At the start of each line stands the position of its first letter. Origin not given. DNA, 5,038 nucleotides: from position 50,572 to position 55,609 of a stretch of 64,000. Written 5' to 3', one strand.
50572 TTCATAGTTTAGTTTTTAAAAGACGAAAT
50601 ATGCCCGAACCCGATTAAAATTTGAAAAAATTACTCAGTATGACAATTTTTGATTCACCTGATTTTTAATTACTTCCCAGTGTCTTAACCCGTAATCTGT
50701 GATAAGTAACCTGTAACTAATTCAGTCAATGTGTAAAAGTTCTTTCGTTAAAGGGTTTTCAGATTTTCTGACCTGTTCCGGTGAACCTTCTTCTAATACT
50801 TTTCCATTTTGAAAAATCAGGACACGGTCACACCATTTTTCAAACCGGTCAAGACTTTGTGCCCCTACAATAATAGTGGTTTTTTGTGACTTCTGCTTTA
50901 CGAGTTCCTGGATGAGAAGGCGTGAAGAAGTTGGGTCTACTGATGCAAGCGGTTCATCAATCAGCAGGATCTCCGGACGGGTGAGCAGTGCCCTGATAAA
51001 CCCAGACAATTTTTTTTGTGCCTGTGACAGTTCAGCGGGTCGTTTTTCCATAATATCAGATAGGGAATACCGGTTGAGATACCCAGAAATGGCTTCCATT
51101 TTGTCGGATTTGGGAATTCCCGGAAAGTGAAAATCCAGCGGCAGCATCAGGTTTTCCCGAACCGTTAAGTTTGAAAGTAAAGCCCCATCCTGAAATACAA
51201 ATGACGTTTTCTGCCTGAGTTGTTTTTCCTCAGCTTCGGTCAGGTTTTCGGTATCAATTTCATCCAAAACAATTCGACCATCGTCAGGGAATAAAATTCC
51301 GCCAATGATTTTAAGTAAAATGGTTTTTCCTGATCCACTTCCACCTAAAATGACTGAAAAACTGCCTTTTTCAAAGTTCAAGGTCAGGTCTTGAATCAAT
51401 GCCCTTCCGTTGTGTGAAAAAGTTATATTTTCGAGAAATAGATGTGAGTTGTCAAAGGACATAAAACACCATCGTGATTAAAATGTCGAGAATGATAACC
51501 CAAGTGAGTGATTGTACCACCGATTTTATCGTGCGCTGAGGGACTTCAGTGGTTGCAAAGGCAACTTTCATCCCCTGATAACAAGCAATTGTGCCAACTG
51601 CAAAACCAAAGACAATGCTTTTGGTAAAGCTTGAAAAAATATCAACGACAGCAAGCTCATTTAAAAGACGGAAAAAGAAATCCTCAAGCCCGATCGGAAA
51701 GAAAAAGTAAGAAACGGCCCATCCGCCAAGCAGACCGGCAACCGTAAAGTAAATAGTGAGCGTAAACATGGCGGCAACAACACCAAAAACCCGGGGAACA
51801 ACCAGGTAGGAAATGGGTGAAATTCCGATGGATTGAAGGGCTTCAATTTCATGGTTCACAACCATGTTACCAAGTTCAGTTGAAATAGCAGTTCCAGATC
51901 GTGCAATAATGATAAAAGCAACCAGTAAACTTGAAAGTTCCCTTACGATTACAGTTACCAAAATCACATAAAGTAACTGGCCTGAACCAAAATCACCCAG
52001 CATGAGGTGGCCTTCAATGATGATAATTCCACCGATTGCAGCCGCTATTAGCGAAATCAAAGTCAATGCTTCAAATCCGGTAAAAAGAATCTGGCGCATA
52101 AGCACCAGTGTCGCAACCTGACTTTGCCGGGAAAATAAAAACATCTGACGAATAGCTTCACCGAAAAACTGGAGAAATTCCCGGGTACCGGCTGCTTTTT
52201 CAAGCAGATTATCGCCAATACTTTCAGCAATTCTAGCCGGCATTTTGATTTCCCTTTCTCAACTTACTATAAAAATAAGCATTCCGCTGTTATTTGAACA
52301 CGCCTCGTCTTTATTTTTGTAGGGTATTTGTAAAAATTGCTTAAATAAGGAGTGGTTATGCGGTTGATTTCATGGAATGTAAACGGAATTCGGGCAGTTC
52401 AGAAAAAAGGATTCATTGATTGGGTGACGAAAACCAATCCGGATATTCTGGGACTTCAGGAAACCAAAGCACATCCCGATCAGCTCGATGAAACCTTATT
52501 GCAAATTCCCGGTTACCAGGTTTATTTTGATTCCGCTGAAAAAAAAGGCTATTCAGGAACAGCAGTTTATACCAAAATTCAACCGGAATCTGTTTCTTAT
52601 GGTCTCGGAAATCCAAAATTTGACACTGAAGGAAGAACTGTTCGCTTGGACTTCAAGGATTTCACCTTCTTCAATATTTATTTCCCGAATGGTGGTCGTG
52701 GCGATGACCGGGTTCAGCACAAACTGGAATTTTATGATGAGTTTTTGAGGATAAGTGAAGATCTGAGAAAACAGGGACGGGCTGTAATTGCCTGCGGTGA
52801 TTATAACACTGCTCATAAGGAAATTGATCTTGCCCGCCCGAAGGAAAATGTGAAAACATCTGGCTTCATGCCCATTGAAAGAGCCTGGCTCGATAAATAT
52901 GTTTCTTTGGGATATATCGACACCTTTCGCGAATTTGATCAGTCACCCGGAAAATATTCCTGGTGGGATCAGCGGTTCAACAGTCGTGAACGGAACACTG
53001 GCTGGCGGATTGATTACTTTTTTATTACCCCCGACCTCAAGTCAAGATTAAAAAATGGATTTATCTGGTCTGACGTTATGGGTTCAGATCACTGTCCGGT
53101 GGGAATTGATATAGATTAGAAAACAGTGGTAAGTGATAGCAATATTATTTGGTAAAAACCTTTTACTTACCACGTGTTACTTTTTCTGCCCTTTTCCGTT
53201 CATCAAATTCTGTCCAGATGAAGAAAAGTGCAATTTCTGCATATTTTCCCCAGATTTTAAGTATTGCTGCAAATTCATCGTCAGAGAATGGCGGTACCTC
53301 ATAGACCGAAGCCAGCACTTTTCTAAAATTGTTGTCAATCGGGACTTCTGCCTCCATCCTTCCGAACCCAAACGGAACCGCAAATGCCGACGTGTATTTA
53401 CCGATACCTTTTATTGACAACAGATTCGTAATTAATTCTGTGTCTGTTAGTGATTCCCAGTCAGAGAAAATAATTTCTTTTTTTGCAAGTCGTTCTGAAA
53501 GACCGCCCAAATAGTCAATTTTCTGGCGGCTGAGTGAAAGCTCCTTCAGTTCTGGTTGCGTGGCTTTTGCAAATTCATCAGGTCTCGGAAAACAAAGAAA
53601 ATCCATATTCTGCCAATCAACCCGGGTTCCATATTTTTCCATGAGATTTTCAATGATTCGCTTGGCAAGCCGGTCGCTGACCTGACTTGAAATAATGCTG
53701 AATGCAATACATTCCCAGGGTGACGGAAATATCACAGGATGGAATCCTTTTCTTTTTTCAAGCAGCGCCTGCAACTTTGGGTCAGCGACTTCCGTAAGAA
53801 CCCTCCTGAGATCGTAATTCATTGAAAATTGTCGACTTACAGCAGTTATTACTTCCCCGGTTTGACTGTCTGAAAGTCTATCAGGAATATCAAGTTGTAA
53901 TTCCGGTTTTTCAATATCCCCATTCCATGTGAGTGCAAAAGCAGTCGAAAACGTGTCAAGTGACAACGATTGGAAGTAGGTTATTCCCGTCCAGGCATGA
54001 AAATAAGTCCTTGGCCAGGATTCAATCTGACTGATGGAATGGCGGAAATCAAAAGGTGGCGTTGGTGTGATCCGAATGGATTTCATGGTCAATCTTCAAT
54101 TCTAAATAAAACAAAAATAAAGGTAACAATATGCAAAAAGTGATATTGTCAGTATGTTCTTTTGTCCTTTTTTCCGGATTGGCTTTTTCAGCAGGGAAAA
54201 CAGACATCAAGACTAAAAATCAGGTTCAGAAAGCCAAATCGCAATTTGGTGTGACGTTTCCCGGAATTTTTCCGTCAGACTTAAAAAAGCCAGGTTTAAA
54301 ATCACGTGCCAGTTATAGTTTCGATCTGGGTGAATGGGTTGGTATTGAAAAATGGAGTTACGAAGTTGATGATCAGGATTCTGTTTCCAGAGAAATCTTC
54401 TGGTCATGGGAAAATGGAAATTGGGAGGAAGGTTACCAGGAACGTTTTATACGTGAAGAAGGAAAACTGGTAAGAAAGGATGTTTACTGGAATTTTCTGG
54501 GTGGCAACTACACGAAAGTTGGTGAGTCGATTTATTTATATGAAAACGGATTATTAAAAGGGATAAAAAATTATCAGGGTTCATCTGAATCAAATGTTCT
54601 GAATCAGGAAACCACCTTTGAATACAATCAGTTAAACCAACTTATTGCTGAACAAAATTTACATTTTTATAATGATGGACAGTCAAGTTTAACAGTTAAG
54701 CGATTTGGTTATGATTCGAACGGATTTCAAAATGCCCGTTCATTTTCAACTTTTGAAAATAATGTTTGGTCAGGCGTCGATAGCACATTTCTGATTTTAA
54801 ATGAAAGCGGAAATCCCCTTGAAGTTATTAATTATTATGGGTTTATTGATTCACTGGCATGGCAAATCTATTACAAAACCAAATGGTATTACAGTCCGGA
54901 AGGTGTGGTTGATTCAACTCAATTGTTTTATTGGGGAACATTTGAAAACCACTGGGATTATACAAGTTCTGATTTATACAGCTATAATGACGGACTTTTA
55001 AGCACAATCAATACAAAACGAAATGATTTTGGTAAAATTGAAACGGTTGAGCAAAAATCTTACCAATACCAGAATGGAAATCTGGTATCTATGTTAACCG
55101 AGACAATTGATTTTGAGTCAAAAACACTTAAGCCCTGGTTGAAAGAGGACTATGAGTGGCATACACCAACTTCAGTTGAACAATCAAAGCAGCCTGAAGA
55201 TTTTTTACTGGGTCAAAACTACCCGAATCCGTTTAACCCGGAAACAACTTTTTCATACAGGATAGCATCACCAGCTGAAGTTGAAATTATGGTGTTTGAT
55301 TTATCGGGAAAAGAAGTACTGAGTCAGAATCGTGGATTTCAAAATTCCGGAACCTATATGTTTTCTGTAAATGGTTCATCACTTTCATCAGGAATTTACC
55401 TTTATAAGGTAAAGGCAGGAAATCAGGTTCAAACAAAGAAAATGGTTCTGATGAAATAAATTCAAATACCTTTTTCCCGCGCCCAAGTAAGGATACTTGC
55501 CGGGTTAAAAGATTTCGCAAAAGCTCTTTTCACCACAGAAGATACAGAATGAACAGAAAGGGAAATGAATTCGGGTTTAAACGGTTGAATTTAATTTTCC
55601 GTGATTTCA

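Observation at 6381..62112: Window-wide system of degenerate 7-nt tandem tracts at gene ends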

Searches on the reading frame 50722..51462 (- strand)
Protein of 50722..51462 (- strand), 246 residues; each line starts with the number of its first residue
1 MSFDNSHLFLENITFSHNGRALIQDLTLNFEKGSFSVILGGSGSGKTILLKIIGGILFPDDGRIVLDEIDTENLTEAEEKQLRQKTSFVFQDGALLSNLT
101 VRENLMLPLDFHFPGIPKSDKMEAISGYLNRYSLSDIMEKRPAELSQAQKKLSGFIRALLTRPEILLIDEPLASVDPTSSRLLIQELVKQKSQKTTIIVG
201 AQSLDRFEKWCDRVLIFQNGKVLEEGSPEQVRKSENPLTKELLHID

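Call 28: search_protein_families(library=pfam, proteins=[window:50722-51462:-])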
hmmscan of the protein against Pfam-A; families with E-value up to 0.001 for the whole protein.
window:50722-51462:- (246 aa): 4 families
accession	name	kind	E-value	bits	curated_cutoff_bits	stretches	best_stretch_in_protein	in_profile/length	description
PF00005.33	ABC_tran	-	3.9e-27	96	25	1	24-173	2-137/137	ABC transporter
PF13304.12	AAA_21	-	1.7e-09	38.6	27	1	142-199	235-295/304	AAA domain, putative AbiEii toxin, Type IV TA system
PF25199.1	nSTAND_NTPase5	-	0.00039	20.7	34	0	28-94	36-105/145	Novel STAND NTPase 5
PF13476.12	AAA_23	-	0.00054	21.1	27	1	22-66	10-52/201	AAA domain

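Call 83: find_encoding_contigs(protein=window:50722-51462:-, flank=1500, max_places=10)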
Protein window:50722-51462:- (246 aa): 1 contig read that carries it; 1 place shown.
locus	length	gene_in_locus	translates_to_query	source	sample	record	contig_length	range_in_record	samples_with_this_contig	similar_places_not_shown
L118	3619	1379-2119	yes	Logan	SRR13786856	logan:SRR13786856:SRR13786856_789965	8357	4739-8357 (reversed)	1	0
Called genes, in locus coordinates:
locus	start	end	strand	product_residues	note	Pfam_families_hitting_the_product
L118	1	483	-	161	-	?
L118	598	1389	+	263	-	PF02405:MlaE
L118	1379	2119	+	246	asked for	PF00005:ABC_tran, PF13304:AAA_21 (weak)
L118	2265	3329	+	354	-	PF02470:MlaD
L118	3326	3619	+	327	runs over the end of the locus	-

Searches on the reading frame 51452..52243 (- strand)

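Call 28: search_protein_families(library=pfam, proteins=[window:51452-52243:-])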
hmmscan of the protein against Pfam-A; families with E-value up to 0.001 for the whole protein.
window:51452-52243:- (263 aa): 1 family
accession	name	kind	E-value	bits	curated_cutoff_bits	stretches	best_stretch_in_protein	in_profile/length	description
PF02405.21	MlaE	-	9.4e-58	195.7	22.5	1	49-258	2-211/212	Permease MlaE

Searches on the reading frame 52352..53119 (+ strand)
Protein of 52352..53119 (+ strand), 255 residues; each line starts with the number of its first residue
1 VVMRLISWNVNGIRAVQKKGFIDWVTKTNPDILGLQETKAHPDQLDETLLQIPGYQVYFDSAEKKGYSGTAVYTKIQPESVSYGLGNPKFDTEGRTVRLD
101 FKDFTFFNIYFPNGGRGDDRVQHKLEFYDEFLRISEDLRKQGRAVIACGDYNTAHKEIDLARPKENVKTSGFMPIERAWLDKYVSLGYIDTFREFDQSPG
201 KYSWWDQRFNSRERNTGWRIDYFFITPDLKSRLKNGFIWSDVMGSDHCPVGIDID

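Call 28: search_protein_families(library=pfam, proteins=[window:52352-53119:+])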
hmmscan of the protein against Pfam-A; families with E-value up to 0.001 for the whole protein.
window:52352-53119:+ (255 aa): 1 family
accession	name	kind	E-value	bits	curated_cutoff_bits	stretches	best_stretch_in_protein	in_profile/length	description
PF03372.29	Exo_endo_phos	-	4.8e-35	121.7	24.5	1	6-247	1-225/225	Endonuclease/Exonuclease/phosphatase family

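Call 84: find_encoding_contigs(protein=window:52352-53119:+, flank=1500, max_places=10)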
Protein window:52352-53119:+ (255 aa): no gene with exactly this product is on record in the collection.

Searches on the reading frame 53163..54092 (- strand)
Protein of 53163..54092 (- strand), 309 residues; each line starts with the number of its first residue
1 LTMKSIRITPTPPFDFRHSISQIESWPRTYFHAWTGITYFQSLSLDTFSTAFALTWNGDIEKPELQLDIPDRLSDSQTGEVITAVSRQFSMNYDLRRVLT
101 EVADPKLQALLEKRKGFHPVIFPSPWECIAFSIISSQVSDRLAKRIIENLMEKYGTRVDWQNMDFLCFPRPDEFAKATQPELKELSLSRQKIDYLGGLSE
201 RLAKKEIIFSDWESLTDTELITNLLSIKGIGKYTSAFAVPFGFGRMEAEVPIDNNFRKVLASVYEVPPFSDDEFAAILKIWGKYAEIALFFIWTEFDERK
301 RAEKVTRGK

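Call 28: search_protein_families(library=pfam, proteins=[window:53163-54092:-])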
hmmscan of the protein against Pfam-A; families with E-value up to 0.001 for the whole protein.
window:53163-54092:- (309 aa): 1 family
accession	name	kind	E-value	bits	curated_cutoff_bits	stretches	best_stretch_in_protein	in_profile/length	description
PF00730.31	HhH-GPD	-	3.3e-12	47.1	26.2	1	132-281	3-106/108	HhH-GPD superfamily base excision DNA repair protein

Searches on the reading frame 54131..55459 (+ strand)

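Call 28: search_protein_families(library=pfam, proteins=[window:54131-55459:+])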
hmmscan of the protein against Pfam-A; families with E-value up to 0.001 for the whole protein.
window:54131-55459:+ (442 aa): 2 families
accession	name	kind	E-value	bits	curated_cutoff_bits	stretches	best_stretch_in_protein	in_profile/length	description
PF18962.6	Por_Secre_tail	-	4.4e-11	43.3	27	1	364-439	2-74/75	Secretion system C-terminal sorting domain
PF13860.13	FlgD_ig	-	0.00012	22.4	27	1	372-431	12-77/79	FlgD Ig-like domain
